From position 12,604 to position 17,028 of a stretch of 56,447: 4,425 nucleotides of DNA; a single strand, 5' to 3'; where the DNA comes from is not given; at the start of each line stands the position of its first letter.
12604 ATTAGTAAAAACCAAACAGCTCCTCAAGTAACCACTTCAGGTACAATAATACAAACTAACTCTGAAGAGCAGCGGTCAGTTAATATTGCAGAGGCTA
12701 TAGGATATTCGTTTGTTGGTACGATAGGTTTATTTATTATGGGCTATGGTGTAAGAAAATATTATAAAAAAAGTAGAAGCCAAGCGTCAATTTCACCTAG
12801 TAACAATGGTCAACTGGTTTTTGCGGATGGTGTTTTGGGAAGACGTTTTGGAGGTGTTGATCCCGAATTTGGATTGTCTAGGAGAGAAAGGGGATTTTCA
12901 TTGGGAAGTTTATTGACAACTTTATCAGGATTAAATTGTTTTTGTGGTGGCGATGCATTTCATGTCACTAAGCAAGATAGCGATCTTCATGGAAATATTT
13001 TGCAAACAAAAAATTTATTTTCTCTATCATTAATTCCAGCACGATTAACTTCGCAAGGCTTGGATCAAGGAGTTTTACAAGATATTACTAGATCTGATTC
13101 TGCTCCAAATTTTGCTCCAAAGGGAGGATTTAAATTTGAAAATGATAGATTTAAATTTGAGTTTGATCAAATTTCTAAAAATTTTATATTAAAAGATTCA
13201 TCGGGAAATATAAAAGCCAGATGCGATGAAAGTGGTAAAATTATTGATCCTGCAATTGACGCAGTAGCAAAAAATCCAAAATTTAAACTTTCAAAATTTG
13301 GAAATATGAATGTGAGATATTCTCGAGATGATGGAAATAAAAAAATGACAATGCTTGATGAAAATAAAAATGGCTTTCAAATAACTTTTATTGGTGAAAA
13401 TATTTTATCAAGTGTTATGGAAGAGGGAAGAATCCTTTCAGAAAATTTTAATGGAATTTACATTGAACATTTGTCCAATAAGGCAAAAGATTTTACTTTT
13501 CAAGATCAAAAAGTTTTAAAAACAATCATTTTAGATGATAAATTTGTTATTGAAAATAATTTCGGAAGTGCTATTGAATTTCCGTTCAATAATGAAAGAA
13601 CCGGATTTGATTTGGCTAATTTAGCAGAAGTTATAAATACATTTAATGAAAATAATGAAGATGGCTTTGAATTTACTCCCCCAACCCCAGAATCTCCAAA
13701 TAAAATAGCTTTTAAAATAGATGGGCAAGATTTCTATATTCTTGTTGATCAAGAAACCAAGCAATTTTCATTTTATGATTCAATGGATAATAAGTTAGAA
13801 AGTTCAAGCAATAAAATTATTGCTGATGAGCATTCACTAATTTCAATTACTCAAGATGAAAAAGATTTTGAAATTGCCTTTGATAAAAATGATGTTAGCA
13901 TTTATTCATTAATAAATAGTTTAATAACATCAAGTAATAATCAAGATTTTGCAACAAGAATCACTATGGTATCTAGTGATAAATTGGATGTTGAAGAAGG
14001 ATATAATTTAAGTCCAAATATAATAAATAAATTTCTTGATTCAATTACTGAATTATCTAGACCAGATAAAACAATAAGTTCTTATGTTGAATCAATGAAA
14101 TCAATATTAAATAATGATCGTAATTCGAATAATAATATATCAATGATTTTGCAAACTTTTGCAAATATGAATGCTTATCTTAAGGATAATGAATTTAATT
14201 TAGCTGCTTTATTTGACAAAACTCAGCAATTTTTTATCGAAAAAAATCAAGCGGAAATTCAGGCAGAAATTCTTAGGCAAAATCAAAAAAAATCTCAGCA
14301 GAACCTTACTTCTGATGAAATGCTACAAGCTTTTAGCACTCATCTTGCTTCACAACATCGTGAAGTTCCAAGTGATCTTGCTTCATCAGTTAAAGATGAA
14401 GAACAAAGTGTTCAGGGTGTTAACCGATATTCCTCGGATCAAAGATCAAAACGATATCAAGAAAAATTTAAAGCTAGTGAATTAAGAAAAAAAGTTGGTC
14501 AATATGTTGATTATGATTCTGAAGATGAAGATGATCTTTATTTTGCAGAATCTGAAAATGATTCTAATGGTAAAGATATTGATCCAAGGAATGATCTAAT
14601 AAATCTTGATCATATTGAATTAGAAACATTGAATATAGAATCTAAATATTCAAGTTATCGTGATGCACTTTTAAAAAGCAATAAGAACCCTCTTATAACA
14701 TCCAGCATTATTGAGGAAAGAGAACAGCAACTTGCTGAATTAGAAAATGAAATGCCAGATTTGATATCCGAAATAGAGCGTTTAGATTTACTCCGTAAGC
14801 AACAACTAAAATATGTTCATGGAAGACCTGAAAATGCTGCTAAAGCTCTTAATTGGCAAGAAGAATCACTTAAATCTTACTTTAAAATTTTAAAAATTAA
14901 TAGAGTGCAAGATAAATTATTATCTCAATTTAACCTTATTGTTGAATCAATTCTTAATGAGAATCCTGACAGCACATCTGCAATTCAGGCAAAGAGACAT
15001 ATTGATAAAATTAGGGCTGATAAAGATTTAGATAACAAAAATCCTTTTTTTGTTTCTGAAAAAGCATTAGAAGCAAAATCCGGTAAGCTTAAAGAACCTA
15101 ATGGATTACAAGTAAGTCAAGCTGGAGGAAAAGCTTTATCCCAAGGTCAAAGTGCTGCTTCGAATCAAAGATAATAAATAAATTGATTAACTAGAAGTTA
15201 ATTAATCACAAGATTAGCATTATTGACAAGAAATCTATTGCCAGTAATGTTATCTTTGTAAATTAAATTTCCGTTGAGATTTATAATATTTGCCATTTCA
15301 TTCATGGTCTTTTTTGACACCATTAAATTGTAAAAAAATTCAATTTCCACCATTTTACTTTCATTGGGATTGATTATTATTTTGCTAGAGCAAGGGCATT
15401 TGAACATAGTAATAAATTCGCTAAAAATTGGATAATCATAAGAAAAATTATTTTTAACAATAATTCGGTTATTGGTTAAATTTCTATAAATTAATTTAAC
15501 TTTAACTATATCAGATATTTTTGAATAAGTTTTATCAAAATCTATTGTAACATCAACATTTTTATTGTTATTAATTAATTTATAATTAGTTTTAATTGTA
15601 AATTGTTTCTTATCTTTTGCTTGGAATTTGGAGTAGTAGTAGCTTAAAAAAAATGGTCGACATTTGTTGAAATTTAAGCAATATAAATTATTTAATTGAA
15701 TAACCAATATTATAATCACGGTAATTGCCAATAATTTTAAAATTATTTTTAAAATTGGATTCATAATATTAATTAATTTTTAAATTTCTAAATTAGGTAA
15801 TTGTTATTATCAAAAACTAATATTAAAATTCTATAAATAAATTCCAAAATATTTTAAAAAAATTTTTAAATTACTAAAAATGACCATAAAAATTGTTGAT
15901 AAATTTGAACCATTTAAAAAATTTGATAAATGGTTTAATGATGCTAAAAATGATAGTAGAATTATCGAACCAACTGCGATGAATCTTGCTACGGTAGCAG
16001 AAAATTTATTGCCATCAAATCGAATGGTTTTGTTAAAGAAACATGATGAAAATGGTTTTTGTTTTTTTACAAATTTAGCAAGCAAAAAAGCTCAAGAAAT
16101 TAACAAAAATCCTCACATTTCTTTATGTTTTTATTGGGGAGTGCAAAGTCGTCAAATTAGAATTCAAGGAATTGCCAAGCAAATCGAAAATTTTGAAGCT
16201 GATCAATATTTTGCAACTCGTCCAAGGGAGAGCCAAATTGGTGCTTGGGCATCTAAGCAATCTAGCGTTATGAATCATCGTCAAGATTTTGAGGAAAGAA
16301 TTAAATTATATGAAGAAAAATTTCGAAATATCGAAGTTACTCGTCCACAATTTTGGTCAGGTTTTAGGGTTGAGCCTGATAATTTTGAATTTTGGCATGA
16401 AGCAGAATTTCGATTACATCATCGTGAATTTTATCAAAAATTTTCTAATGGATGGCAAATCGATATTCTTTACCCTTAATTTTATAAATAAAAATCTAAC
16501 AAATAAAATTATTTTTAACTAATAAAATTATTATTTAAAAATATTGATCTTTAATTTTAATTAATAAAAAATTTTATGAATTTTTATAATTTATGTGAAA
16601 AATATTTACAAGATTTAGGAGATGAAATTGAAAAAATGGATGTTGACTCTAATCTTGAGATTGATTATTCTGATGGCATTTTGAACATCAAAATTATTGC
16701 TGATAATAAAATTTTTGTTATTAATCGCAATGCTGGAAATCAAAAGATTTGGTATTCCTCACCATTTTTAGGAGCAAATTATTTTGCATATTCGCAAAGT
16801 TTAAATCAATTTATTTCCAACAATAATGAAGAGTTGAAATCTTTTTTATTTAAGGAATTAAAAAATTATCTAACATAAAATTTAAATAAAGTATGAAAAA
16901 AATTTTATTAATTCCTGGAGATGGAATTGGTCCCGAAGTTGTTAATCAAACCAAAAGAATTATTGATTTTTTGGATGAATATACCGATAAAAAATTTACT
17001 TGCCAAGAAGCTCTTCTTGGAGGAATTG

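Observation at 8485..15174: Orphan 2,229-aa protein laid out like a eukaryotic type-I membrane glycoprotein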

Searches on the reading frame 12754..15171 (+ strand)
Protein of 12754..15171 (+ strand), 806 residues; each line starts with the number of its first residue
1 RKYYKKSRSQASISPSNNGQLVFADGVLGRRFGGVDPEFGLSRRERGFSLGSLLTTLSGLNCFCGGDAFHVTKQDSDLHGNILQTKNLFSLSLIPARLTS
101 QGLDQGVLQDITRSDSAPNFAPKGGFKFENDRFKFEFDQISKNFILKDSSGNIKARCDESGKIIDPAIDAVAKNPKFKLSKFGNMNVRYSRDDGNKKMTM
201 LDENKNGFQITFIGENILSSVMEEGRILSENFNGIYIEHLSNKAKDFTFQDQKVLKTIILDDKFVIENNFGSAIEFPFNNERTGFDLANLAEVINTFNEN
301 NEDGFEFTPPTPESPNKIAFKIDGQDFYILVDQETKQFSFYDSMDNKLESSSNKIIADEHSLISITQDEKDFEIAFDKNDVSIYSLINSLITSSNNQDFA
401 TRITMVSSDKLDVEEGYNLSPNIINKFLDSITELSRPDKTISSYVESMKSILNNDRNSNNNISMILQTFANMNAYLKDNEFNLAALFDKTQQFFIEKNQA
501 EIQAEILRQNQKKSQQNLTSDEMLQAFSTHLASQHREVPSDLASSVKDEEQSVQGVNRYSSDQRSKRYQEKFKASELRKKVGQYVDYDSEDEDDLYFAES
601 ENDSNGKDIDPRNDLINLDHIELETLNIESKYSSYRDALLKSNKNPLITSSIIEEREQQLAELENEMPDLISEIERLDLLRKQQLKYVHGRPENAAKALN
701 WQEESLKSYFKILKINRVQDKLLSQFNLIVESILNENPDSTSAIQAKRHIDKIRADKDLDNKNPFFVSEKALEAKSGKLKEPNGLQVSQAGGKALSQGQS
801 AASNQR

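Call 35: find_homologous_proteins(query=window:12754-15171:+, max_evalue=0.001)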
Query window:12754-15171:+ (806 aa): 1 proteins with E <= 0.001 among 8000 candidates.
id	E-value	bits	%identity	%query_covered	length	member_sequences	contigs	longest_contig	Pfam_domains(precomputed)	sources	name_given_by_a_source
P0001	3.2e-142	494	63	51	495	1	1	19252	-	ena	-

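Call 36: find_encoding_contigs(protein=P0001, flank=10000, max_places=5)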
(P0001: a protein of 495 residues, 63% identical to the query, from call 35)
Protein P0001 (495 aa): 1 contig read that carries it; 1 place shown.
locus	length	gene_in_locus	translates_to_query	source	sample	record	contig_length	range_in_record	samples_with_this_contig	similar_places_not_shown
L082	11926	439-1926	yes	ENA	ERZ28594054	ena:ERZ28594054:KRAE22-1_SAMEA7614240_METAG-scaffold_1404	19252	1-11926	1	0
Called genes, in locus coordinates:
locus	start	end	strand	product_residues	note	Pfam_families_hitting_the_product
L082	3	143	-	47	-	?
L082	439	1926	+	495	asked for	-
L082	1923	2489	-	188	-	-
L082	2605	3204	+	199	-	PF12766:Pyridox_oxase_2, PF01243:PNPOx_N, PF10590:PNP_phzG_C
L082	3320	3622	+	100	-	PF01491:Frataxin_Cyay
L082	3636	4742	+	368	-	PF00180:Iso_dh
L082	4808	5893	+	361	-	-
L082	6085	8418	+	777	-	PF13491:FtsK_4TM, PF17854:FtsK_alpha, PF01580:FtsK_SpoIIIE, PF09397:FtsK_gamma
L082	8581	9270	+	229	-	PF01618:MotA_ExbB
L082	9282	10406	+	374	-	-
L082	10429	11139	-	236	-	PF00733:Asn_synthase (weak), PF06508:QueC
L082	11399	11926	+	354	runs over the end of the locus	-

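Call 61: predict_structure(alignment_id=A1)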
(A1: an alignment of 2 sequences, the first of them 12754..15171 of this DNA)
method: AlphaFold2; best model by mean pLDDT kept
length: 806 residues; sequences in the alignment: 2
mean_pLDDT: 38.4   pTM: 0.26
mean pLDDT of the five models: 38.4, 36.9, 36.0, 35.2, 34.6
residues with pLDDT >= 90: 0; 70-90: 30; 50-70: 191; < 50: 585
segments of 3 or more residues with pLDDT < 50: 1-135, 137-140, 159-163, 166-256, 258-262, 269-271, 333-337, 349-426, 434-436, 454-467, 479-657, 693-699, 764-806
pLDDT, mean of each block of 10 residues (from residue 1): 28 24 25 24 24 22 22 23 22 22 23 23 32 42 51 51 41 27 29 32 29 29 24 21 30 43 50 59 61 69 65 68 64 52 58 23 27 29 34 31 29 26 47 53 62 41 45 52 40 35 35 37 37 27 23 22 23 25 23 24 24 24 25 30 30 43 55 64 58 44 53 61 66 70 72 71 45 34 27 28 26
secondary structure, 60 per line:
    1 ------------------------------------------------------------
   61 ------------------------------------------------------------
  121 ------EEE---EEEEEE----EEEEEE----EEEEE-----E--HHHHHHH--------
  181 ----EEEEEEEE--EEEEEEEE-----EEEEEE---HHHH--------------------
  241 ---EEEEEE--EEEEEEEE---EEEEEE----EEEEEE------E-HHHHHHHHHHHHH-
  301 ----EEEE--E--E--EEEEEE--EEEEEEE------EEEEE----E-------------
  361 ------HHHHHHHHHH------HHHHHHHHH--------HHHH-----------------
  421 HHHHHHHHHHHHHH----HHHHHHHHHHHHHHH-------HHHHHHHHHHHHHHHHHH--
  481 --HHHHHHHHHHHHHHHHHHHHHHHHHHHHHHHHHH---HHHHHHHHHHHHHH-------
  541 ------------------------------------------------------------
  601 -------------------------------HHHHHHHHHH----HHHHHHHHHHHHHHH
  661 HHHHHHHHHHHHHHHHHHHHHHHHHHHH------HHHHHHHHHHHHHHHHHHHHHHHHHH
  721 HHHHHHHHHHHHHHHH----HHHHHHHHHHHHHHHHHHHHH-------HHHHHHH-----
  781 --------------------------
elements in order (helices of 4 or more, strands of 3 or more residues): E127-129 E133-138 E143-148 E153-157 H166-172 E185-192 E195-202 E208-213 H217-220 E244-249 E252-259 E263-268 E273-278 H287-299 E305-308 E317-322 E325-331 E338-342 H367-376 H383-391 H400-403 H421-434 H439-453 H461-478 H483-516 H520-533 H632-641 H646-688 H695-736 H741-761 H769-775

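Call 68: search_solved_structures(query=A1, max_evalue=1)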
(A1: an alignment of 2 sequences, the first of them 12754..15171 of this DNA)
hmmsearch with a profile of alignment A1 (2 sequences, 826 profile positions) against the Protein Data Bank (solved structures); distinct sequences matched with E-value up to 1: 0.

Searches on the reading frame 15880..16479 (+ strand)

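Call 7: search_protein_families(library=ncbifam, proteins=[window:15880-16479:+])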
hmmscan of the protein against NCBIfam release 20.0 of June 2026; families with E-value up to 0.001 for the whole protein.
window:15880-16479:+ (199 aa): 5 families
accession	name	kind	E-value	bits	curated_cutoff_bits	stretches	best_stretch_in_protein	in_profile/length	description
NF004231.0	PRK05679.1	subfamily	2.2e-73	246.2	129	1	9-199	24-213/213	pyridoxal 5'-phosphate synthase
TIGR00558.3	pdxH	equivalog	7.2e-71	237.7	180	1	10-199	1-190/190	pyridoxamine 5'-phosphate oxidase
NF038138.1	phena_PhzG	equivalog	1.5e-40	139.2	270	1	10-199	19-206/206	phenazine biosynthesis FMN-dependent oxidase PhzG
TIGR04026.2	PPOX_FMN_cyano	equivalog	6.3e-10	39.3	220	1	34-113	24-105/191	Npun_F5749 family FMN-dependent PPOX-type flavoprotein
TIGR03667.1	Rv3369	hypoth_equivalog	0.00048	20.1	125.3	0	26-100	9-83/130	TIGR03667 family PPOX class F420-dependent oxidoreductase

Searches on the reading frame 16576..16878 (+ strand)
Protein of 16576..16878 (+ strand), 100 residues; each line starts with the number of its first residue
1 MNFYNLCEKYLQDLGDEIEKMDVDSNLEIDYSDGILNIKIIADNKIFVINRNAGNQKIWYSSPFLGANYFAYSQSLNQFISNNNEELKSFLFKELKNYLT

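Call 7: search_protein_families(library=ncbifam, proteins=[window:16576-16878:+])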
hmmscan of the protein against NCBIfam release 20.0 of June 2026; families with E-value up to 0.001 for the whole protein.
window:16576-16878:+ (100 aa): 2 families
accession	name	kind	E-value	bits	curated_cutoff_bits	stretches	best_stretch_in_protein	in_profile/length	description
TIGR03422.1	mito_frataxin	exception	1.8e-15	57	94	1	3-96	2-99/100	frataxin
TIGR03421.1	FeS_CyaY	equivalog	2e-13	50.2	53.25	1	2-96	4-95/104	iron donor protein CyaY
